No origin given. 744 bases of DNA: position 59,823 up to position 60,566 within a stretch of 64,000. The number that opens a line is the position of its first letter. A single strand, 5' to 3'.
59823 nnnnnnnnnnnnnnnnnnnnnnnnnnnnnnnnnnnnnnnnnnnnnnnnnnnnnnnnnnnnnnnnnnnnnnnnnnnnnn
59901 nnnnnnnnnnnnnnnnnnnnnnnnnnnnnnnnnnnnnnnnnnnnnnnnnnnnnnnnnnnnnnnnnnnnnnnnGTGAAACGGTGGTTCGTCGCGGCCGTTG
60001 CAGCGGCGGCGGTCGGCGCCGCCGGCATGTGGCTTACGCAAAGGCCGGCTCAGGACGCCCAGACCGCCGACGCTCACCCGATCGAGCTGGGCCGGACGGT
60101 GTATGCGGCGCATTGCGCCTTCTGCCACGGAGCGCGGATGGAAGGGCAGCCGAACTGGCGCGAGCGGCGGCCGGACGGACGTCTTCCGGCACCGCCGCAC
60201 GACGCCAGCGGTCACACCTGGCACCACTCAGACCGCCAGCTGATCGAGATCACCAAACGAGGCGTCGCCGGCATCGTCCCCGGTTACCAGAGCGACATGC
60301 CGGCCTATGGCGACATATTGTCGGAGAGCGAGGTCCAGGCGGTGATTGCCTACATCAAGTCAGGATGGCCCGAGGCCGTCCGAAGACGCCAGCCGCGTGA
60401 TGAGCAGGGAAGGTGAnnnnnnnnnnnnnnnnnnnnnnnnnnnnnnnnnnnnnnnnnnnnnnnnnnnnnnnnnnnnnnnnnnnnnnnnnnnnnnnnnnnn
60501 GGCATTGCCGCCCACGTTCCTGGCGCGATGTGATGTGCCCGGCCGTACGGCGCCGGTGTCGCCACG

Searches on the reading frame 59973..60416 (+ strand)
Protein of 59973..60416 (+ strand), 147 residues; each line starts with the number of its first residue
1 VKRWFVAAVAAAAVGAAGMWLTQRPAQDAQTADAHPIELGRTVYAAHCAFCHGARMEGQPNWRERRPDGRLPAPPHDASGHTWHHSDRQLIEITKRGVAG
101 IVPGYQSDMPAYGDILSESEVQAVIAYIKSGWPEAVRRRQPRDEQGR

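Call 49: search_protein_families(library=ncbifam, proteins=[window:59973-60416:+], max_evalue=0.00001)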
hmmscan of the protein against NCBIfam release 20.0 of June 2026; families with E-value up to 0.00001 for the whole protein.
window:59973-60416:+ (147 aa): 5 families
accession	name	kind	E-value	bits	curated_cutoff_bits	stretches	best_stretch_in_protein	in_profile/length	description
NF011054.0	PRK14486.1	equivalog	2.8e-08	33.6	447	1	24-130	202-289/294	putative bifunctional cbb3-type cytochrome c oxidase subunit II/cytochrome c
NF050122.1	bc1_QcrC_actin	exception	3.2e-08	33.2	200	1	6-60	10-64/253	cytochrome bc1 complex diheme cytochrome c subunit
TIGR00782.1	ccoP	equivalog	5.4e-07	29.2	179.95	1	29-130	195-280/285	cytochrome-c oxidase, cbb3-type subunit III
NF045930.1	Cytc6PetJCyano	equivalog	3.4e-06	27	135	0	105-128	79-102/110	cytochrome c6 PetJ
TIGR04494.1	c550_PedF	equivalog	3.8e-06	26.8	122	0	19-130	36-129/133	cytochrome c-550 PedF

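Call 53: search_protein_families(library=pfam, proteins=[window:59973-60416:+], max_evalue=0.01)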
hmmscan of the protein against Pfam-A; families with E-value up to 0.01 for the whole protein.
window:59973-60416:+ (147 aa): 2 families
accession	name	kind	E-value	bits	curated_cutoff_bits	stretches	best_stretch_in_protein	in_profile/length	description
PF00034.26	Cytochrom_C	-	2.2e-12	48.6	21.3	1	38-132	2-90/90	Cytochrome c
PF13442.11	Cytochrome_CBB3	-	1.5e-11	44.9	27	1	38-128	4-68/68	Cytochrome C oxidase, cbb3-type, subunit III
